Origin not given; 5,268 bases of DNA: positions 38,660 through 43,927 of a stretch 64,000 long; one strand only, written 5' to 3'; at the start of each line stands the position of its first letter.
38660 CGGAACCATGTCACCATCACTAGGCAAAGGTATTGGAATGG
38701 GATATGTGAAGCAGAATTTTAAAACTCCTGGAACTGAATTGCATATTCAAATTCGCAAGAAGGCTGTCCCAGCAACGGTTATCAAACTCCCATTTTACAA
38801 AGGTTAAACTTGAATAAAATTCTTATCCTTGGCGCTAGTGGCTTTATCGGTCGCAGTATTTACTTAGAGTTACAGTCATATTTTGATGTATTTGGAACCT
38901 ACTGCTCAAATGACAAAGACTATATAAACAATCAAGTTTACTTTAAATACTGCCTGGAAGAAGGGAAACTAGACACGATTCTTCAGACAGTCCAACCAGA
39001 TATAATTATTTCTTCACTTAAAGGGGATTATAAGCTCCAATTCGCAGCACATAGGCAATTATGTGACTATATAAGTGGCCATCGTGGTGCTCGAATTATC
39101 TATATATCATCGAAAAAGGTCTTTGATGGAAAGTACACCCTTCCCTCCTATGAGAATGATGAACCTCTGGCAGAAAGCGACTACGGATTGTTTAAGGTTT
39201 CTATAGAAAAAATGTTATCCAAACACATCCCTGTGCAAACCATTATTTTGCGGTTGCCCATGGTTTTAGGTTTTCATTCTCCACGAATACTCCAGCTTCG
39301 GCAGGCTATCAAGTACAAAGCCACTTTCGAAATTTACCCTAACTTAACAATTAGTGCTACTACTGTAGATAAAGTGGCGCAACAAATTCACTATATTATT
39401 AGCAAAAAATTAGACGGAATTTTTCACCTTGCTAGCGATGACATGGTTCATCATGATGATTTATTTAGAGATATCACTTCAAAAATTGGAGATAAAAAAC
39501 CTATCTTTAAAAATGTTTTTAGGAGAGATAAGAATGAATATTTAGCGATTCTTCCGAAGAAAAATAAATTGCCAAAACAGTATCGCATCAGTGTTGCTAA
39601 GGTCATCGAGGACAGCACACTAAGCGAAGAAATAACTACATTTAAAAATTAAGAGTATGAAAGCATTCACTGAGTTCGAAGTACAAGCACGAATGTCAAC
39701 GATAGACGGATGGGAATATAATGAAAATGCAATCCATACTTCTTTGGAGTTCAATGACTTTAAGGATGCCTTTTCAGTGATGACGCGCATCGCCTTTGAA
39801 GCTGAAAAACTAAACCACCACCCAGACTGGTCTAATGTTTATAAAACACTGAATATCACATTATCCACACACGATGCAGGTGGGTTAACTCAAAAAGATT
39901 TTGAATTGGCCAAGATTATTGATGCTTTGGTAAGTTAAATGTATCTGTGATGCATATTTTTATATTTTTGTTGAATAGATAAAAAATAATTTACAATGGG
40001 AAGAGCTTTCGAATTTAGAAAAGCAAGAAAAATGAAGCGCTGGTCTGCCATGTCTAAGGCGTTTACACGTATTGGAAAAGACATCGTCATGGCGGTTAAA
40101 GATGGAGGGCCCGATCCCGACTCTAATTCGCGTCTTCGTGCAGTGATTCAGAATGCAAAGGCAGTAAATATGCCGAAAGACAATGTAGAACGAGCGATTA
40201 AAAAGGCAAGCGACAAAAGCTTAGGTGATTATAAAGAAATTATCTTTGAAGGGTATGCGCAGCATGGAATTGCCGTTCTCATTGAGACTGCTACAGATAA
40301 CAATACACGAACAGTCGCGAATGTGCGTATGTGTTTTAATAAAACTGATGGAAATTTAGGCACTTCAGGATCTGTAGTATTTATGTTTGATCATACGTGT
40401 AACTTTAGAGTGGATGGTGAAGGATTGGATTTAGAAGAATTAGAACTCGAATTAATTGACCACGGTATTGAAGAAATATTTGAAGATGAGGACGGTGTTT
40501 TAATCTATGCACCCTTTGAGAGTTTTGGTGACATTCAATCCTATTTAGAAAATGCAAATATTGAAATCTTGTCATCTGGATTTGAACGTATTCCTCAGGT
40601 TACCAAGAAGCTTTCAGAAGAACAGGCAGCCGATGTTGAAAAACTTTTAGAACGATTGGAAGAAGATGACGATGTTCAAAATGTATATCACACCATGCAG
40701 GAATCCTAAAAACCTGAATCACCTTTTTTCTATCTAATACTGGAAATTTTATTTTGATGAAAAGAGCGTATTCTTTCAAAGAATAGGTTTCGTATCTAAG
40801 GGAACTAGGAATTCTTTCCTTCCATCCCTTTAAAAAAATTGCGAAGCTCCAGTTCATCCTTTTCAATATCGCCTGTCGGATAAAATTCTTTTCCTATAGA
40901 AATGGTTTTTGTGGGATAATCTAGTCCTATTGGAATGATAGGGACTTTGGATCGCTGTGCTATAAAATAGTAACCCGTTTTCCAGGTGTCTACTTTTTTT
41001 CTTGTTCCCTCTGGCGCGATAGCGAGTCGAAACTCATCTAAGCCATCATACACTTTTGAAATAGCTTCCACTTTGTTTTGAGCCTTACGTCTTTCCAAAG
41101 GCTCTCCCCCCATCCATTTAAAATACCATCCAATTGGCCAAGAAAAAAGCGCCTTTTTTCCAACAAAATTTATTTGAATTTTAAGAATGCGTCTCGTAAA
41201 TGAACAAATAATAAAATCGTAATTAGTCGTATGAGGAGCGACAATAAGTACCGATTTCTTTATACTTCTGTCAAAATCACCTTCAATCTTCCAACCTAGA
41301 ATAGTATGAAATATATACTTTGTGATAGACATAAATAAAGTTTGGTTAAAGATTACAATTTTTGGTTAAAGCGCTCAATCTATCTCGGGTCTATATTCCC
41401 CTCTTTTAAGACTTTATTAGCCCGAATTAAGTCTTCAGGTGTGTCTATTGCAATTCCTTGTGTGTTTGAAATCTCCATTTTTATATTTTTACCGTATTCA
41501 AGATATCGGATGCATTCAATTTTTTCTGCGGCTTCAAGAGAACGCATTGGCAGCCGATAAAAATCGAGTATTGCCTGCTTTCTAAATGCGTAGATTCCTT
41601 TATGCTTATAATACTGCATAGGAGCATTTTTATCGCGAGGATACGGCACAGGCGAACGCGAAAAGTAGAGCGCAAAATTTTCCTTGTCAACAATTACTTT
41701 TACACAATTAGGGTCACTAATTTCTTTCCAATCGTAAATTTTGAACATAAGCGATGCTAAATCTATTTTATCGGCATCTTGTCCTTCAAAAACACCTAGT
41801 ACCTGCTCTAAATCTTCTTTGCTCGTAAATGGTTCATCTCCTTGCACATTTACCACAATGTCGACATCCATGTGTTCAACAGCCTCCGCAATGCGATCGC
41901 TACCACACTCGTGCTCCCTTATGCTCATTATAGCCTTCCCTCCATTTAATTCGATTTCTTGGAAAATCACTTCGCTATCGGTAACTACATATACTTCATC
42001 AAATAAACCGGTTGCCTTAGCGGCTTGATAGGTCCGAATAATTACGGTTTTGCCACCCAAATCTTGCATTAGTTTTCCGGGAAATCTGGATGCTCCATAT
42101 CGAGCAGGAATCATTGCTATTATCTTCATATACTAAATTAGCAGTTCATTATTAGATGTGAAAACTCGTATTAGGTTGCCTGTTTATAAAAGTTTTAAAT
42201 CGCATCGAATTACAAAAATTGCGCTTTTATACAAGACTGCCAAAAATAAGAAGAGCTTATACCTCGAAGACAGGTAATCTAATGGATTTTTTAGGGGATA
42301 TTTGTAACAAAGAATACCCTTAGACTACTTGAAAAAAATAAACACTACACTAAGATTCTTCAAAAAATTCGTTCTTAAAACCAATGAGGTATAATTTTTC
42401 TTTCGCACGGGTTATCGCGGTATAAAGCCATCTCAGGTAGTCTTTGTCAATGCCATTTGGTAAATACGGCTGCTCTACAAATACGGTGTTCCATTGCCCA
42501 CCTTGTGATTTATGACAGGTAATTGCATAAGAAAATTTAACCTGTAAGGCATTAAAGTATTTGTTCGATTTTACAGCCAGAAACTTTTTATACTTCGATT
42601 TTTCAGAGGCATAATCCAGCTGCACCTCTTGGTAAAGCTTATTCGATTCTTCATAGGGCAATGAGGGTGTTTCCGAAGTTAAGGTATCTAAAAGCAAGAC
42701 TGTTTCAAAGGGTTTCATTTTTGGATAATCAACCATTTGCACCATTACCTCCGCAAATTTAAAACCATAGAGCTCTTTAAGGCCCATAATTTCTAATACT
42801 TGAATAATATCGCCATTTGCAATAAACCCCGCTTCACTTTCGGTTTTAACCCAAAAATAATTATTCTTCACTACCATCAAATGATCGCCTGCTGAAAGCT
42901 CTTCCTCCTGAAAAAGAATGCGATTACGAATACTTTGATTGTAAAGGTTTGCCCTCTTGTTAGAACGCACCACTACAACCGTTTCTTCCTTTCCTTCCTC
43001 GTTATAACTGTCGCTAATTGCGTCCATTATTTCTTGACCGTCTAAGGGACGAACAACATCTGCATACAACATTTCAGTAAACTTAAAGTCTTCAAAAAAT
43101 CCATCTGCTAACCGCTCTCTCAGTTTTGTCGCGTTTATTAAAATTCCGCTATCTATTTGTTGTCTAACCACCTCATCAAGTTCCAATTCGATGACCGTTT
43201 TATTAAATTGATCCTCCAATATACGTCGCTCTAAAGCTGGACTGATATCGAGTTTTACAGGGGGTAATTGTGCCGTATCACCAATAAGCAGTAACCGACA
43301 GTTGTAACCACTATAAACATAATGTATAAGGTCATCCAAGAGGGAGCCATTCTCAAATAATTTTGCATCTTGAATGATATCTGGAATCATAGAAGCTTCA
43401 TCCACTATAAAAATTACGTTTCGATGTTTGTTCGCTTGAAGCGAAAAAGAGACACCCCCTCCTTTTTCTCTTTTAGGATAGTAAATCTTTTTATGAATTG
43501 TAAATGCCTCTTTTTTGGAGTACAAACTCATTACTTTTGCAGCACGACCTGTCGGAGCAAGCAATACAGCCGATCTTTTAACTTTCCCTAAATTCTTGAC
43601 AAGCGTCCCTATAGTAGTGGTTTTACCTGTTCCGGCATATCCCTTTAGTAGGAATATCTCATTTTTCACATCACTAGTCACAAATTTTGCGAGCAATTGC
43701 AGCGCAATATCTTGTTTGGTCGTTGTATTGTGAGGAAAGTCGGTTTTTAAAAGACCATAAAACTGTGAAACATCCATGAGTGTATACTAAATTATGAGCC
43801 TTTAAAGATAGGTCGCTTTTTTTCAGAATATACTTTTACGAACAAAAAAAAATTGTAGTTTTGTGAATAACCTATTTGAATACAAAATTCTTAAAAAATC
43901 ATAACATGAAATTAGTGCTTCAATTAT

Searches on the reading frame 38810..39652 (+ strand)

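Call 8: search_protein_families(library=pfam, proteins=[window:38810-39652:+], max_evalue=1)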
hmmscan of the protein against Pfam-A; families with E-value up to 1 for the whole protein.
window:38810-39652:+ (280 aa): 3 families
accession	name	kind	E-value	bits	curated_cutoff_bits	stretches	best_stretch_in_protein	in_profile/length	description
PF04321.23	RmlD_sub_bind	-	7.6e-15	55.2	27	1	3-230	2-235/287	RmlD substrate binding domain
PF01370.27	Epimerase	-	7.5e-07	29.2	20.9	1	4-156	1-176/240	NAD dependent epimerase/dehydratase family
PF06925.17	MGDG_synth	-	0.018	15.6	25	1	17-69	42-96/169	Monogalactosyldiacylglycerol (MGDG) synthase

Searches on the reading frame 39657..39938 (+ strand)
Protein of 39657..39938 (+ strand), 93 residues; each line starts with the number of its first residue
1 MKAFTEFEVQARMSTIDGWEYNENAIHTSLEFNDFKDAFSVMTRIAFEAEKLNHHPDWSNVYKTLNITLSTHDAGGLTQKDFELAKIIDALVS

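Call 35: search_protein_families(library=pfam, proteins=[window:39657-39938:+], max_evalue=0.001)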
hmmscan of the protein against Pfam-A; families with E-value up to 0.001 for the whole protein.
window:39657-39938:+ (93 aa): 1 family
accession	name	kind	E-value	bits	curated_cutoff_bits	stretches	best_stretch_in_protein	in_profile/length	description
PF01329.24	Pterin_4a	-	3.6e-31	107.6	26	1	4-91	3-91/91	Pterin 4 alpha carbinolamine dehydratase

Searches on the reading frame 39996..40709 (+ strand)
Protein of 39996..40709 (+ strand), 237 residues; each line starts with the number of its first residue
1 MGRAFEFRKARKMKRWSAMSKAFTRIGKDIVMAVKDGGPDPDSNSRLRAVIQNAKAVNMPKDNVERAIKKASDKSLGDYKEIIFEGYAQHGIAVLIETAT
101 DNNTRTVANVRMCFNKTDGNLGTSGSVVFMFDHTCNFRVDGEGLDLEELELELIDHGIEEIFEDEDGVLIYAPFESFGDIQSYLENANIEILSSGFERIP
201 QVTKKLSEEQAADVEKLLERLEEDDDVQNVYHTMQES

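Call 35: search_protein_families(library=pfam, proteins=[window:39996-40709:+], max_evalue=0.001)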
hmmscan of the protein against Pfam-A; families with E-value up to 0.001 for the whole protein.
window:39996-40709:+ (237 aa): 2 families
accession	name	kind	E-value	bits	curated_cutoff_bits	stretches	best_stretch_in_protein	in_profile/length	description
PF01709.26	Transcrip_reg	-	1.6e-49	168.2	27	1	79-234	1-160/160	TACO1/YebC second and third domain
PF20772.2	TACO1_YebC_N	-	4.1e-28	98.1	36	1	4-73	2-72/73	TACO1/YebC protein N-terminal domain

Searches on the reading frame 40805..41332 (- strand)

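Call 35: search_protein_families(library=pfam, proteins=[window:40805-41332:-], max_evalue=0.001)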
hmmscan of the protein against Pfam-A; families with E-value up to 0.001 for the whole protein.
window:40805-41332:- (175 aa): 1 family
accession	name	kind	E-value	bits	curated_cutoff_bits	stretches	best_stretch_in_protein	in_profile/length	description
PF01553.26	Acyltransferase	-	1.6e-13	51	23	1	25-136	13-130/132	Acyltransferase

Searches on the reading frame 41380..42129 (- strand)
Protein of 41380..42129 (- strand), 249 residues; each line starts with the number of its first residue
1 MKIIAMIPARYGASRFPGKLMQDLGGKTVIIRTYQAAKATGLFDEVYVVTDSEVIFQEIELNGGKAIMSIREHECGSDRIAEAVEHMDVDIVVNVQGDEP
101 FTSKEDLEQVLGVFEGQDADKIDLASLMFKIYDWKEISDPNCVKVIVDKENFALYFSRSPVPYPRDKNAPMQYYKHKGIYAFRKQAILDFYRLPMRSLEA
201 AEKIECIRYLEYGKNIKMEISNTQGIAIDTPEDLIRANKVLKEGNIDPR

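Call 35: search_protein_families(library=pfam, proteins=[window:41380-42129:-], max_evalue=0.001)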
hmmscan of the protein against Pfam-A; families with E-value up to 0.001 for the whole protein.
window:41380-42129:- (249 aa): 3 families
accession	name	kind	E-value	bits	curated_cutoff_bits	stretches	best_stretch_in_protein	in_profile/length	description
PF02348.25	CTP_transf_3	-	6e-48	163.9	22.6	1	4-216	1-217/217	Cytidylyltransferase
PF12804.13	NTP_transf_3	-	4.9e-08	33.8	27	1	18-120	15-117/160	MobA-like NTP transferase domain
PF01128.25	IspD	-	0.00031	21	27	0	18-116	19-119/221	2-C-methyl-D-erythritol 4-phosphate cytidylyltransferase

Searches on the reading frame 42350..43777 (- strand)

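Call 35: search_protein_families(library=pfam, proteins=[window:42350-43777:-], max_evalue=0.001)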
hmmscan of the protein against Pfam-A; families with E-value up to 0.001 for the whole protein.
window:42350-43777:- (475 aa): 9 families
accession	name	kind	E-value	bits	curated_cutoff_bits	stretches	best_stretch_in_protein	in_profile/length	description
PF13245.12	AAA_19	-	7.4e-21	75.2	25.1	1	33-174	5-132/134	AAA domain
PF13538.12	UvrD_C_2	-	1e-20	73.8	27.4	1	416-465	2-52/52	UvrD-like helicase C-terminal domain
PF13604.12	AAA_30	-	1.6e-17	64.3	27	1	39-213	18-162/191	AAA domain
PF01443.25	Viral_helicase1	-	1.7e-07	31.7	21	0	379-465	142-227/228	Viral superfamily 1 RNA helicase core domain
PF05970.20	PIF1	-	4.2e-07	30.2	25.9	1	23-209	7-192/223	PIF1-like helicase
PF13401.12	AAA_22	-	6e-06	27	27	1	40-168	6-124/130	AAA domain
PF13361.12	UvrD_C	-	8e-05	22.6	25.6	0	419-467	290-348/350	UvrD-like helicase C-terminal domain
PF13086.12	AAA_11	-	0.00016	22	27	0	38-74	16-58/257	AAA domain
PF25199.1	nSTAND_NTPase5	-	0.00033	20.9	34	0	23-130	23-107/145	Novel STAND NTPase 5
